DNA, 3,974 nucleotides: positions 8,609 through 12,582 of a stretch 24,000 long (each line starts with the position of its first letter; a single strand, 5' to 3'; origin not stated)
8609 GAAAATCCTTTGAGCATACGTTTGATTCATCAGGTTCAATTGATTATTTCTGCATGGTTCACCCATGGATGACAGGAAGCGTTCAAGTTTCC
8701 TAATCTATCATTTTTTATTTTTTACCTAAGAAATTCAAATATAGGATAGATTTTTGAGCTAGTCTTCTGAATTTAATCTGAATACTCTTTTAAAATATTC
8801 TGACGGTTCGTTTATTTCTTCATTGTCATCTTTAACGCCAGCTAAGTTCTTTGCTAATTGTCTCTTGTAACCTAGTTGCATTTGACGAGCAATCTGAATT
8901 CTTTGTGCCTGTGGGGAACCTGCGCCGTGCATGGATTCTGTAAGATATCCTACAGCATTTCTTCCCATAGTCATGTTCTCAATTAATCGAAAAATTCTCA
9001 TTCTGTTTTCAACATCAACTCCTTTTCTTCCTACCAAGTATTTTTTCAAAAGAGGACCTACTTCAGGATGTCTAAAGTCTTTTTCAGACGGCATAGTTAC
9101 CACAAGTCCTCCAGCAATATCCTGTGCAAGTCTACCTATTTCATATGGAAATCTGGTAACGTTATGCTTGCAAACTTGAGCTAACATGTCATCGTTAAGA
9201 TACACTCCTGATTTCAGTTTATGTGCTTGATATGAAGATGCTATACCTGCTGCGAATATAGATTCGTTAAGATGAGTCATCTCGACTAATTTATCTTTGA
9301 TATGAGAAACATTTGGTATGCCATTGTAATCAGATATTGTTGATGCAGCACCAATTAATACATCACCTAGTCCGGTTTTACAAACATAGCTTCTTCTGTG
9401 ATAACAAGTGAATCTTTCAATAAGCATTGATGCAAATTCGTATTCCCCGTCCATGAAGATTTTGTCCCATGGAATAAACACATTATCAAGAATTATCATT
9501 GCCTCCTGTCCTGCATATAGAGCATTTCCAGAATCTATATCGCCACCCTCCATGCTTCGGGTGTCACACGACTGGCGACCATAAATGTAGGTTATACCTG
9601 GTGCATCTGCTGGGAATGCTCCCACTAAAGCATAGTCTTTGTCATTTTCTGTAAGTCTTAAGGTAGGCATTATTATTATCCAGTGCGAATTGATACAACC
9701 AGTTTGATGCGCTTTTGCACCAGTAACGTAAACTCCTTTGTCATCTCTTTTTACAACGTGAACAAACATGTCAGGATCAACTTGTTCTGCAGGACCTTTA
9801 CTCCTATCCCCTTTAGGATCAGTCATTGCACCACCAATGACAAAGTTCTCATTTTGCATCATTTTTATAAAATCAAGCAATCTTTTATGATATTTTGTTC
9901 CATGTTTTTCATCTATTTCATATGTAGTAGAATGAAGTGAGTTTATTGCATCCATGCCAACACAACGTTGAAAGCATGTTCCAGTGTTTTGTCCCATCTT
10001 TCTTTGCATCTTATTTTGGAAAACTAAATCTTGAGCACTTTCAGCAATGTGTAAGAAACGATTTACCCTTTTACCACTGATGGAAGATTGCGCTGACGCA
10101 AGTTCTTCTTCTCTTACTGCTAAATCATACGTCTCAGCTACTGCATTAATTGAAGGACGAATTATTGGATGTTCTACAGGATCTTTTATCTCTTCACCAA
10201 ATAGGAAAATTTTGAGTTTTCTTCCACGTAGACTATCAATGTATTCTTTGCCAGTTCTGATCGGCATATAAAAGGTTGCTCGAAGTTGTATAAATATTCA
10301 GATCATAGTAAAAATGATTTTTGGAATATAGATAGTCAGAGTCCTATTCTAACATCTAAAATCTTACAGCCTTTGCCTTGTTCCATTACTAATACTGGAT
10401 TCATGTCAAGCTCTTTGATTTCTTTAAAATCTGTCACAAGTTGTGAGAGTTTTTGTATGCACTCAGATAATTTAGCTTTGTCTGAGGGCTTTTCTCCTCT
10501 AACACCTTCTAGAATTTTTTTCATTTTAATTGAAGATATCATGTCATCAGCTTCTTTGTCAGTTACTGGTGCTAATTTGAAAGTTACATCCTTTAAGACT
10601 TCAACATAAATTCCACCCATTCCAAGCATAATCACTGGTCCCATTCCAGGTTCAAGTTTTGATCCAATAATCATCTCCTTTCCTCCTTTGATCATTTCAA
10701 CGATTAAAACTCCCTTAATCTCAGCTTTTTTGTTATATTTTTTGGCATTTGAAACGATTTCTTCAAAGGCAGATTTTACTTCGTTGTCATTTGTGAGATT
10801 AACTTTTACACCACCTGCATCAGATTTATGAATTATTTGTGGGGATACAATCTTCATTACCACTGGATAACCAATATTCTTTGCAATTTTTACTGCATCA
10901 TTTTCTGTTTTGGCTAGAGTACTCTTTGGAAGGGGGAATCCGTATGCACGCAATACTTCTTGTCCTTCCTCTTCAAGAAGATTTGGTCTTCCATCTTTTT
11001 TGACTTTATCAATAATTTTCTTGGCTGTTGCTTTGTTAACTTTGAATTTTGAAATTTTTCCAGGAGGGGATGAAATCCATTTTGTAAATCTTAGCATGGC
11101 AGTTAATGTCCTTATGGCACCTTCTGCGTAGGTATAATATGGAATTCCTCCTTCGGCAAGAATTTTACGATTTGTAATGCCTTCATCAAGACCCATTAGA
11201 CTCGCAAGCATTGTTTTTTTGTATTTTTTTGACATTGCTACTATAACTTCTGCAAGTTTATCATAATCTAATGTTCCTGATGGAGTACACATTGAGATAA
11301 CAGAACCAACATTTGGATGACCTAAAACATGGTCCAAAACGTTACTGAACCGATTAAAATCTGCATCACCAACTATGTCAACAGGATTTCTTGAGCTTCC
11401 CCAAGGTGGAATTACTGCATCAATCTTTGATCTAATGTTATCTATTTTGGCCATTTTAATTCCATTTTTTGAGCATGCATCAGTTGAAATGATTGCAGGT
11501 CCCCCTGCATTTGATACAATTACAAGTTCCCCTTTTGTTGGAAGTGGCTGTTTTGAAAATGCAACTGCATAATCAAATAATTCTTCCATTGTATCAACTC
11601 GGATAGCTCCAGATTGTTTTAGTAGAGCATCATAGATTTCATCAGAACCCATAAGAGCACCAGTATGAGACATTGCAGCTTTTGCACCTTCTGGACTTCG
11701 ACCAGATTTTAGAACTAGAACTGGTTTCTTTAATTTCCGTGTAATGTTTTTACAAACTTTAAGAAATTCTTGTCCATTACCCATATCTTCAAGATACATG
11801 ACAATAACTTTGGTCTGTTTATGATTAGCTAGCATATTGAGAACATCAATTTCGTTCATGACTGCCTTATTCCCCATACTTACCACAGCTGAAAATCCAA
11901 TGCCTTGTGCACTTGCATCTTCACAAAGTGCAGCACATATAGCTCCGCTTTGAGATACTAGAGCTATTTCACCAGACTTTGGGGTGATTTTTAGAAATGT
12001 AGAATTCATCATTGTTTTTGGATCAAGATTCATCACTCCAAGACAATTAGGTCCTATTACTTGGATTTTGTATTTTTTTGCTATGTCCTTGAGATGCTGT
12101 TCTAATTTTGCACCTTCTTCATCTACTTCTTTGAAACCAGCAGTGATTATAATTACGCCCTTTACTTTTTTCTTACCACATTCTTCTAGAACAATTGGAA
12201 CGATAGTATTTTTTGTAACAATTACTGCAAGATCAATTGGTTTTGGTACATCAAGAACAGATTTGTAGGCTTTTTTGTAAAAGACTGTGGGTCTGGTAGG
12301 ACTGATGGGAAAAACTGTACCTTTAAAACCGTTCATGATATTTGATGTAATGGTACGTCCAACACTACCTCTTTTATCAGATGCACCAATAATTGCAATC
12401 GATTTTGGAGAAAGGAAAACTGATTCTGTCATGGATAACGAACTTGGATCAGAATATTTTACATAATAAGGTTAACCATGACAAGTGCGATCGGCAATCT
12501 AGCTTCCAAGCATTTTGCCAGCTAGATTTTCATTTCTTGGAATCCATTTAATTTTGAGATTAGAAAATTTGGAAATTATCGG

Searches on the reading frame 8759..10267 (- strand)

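Call 72: search_protein_families(library=pfam, proteins=[window:8759-10267:-], max_evalue=0.00001)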
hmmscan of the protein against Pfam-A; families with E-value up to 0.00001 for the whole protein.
window:8759-10267:- (502 aa): 2 families
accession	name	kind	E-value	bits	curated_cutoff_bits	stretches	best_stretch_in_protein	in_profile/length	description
PF11794.13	HpaB_N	-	9e-92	307.9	35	1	5-272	1-270/270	4-hydroxyphenylacetate 3-hydroxylase N terminal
PF03241.18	HpaB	-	1.4e-69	233.7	25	1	280-477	2-202/202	4-hydroxyphenylacetate 3-hydroxylase C terminal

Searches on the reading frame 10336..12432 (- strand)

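Call 72: search_protein_families(library=pfam, proteins=[window:10336-12432:-], max_evalue=0.00001)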
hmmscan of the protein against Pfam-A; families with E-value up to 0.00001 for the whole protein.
window:10336-12432:- (698 aa): 6 families
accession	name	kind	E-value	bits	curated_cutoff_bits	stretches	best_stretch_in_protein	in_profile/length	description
PF13549.11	ATP-grasp_5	-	2.1e-81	272.9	27.6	1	477-697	2-220/221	ATP-grasp domain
PF13607.11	Succ_CoA_lig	-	4.8e-52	175.8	27.4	1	154-291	2-137/138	Succinyl-CoA ligase like flavodoxin domain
PF13380.12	CoA_binding_2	-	1.7e-22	80.5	22.8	1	10-135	1-115/116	CoA binding domain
PF19045.5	Ligase_CoA_2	-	3.6e-10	40.6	23.7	1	304-449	2-154/162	Ligase-CoA domain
PF02629.25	CoA_binding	-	6.6e-08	33.7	22.3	1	9-99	3-97/97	CoA binding domain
PF08442.15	ATP-grasp_2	-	5.1e-06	26.7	29.5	0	484-680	1-200/202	ATP-grasp domain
